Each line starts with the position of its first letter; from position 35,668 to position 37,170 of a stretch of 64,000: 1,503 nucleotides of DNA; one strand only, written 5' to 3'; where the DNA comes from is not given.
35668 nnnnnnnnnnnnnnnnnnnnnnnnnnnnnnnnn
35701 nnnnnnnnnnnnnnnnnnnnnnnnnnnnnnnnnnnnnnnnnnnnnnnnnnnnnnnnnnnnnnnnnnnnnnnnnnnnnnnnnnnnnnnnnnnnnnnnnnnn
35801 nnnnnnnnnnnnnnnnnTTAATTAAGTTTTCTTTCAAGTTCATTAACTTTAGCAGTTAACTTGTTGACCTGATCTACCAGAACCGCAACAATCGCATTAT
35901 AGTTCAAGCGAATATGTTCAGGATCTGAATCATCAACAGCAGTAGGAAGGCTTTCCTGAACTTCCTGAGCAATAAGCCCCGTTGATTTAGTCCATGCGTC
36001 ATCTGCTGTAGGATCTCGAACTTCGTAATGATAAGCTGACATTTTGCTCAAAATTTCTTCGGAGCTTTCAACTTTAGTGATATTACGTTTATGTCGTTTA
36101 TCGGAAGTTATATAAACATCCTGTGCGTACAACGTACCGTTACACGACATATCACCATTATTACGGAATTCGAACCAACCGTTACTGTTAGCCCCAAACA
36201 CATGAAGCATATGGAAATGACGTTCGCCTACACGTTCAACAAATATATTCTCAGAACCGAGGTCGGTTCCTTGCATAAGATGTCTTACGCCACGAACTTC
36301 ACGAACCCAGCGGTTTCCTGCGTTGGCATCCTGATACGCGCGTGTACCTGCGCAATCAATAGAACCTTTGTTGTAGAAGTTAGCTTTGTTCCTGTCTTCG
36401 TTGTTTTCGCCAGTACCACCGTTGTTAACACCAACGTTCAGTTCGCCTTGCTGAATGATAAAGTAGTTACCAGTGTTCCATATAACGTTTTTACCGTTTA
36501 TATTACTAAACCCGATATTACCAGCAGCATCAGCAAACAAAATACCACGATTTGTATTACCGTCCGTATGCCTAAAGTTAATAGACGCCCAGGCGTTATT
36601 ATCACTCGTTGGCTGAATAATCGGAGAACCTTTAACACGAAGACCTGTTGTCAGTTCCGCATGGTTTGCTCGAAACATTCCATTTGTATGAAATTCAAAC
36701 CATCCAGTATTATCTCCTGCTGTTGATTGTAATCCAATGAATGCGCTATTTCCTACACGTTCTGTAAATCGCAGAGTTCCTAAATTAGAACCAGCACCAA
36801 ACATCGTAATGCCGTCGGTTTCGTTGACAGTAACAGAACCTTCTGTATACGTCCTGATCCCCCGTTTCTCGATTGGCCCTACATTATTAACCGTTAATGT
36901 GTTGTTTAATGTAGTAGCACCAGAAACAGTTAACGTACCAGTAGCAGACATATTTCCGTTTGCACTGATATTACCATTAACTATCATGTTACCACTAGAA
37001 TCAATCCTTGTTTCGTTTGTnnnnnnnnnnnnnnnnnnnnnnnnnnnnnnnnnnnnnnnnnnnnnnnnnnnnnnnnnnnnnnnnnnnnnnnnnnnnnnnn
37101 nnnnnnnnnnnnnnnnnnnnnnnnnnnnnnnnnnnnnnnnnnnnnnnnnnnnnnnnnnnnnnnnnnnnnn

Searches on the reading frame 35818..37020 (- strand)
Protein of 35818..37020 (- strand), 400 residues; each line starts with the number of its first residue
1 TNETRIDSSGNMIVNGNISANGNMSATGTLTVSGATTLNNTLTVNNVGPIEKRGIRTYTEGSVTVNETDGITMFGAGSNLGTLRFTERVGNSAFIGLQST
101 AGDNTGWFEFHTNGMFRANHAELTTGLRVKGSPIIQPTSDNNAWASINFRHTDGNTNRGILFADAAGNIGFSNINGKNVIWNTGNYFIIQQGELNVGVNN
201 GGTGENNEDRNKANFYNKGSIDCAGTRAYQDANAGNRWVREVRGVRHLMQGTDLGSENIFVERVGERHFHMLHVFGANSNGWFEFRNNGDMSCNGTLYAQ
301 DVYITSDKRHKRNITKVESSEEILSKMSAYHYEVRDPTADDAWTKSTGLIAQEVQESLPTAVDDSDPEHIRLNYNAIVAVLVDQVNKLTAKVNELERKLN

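Call 50: search_solved_structures(query=window:35818-37020:-, max_evalue=0.01, show_alignments=2)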
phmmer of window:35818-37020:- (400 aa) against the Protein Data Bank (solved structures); distinct sequences matched with E-value up to 0.01: 2.
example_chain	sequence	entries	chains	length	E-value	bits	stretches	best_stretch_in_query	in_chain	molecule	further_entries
6f45_A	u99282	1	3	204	1.1e-13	54.2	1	287-399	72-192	Long tail fiber distal subunit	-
7dc3_A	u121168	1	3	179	0.00073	21.8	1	305-366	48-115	Isoform 2 of Myelin regulatory factor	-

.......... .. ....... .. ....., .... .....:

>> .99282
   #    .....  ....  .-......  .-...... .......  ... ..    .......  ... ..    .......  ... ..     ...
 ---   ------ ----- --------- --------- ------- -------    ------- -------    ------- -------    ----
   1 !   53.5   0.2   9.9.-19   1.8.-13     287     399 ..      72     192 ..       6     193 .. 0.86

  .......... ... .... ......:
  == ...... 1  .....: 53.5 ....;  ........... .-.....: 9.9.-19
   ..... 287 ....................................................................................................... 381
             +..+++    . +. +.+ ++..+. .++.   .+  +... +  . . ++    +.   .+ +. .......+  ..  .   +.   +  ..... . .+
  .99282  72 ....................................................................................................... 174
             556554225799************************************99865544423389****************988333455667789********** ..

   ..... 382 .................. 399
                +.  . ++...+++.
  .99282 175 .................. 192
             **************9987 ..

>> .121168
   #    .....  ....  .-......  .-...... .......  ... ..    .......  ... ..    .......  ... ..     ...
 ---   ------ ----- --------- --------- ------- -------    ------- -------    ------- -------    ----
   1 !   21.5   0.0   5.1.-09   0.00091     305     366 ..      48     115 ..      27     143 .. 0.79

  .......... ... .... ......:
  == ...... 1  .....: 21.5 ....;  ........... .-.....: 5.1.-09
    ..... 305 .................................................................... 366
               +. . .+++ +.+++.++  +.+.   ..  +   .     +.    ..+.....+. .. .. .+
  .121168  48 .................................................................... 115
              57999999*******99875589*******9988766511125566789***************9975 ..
